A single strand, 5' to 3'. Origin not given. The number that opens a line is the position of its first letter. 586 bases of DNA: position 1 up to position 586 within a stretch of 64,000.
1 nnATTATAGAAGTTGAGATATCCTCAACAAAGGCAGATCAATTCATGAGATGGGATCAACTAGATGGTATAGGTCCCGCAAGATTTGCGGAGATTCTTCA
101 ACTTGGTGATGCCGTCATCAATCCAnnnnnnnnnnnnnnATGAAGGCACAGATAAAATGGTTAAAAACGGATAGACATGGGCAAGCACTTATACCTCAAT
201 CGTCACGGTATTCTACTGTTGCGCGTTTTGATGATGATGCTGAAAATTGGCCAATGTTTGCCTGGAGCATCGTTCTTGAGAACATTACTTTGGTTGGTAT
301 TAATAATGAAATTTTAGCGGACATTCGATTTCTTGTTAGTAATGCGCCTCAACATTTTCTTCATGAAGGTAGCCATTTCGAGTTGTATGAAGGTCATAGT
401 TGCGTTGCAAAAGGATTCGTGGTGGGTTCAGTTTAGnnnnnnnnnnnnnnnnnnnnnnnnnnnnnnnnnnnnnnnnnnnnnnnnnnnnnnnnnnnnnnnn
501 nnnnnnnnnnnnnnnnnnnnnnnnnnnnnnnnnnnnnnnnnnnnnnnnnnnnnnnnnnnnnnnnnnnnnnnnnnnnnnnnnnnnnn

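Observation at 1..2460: Low-GC island carrying two tandem, independently secreted mini-RHS toxin cassettes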

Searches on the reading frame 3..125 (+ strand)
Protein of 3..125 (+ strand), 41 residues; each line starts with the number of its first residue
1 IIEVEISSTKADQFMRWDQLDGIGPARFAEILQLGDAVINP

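Call 13: find_homologous_proteins(query=window:3-125:+, max_evalue=10)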
Query seq(41 aa): no candidate shares three 5-residue words with the query. No homologue found.
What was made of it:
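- The upstream ORF's C-terminus is not in the database either (call 13).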

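Call 88: search_protein_families(library=pfam, proteins=[window:3-125:+], max_evalue=10)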
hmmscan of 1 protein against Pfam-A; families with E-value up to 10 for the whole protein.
seq(41 aa): 0 families
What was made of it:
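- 3..128 (+): 3' end of an ORF that runs off the left edge of the window (...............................*). Presumed C-terminal tip of an upstream toxin gene (EOM20_00035). A database search with this peptide found nothing (call 13), and Pfam gave no hit (call 88).
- Tried and rejected: The 41-aa upstream tail found nothing in the protein database (call 13) or in Pfam (call 88).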

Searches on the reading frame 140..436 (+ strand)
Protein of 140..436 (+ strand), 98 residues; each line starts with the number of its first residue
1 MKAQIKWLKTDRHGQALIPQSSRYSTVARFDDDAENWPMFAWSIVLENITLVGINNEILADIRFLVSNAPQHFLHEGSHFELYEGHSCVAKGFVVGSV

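Call 3: search_protein_families(library=pfam, proteins=[window:140-436:+], max_evalue=1)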
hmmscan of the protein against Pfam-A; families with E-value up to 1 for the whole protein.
window:140-436:+ (98 aa): 0 families

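Call 4: search_protein_families(library=ncbifam, proteins=[window:140-436:+], max_evalue=1)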
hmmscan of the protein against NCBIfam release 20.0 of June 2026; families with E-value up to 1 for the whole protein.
window:140-436:+ (98 aa): 0 families

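Call 7: find_encoding_contigs(protein=window:140-436:+, flank=10000, max_places=6)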
Protein window:140-436:+ (98 aa): no gene with exactly this product is on record in the collection.

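Call 82: search_protein_families(library=pfam, proteins=[window:140-436:+], max_evalue=5)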
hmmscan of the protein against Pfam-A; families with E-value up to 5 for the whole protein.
window:140-436:+ (98 aa): 0 families
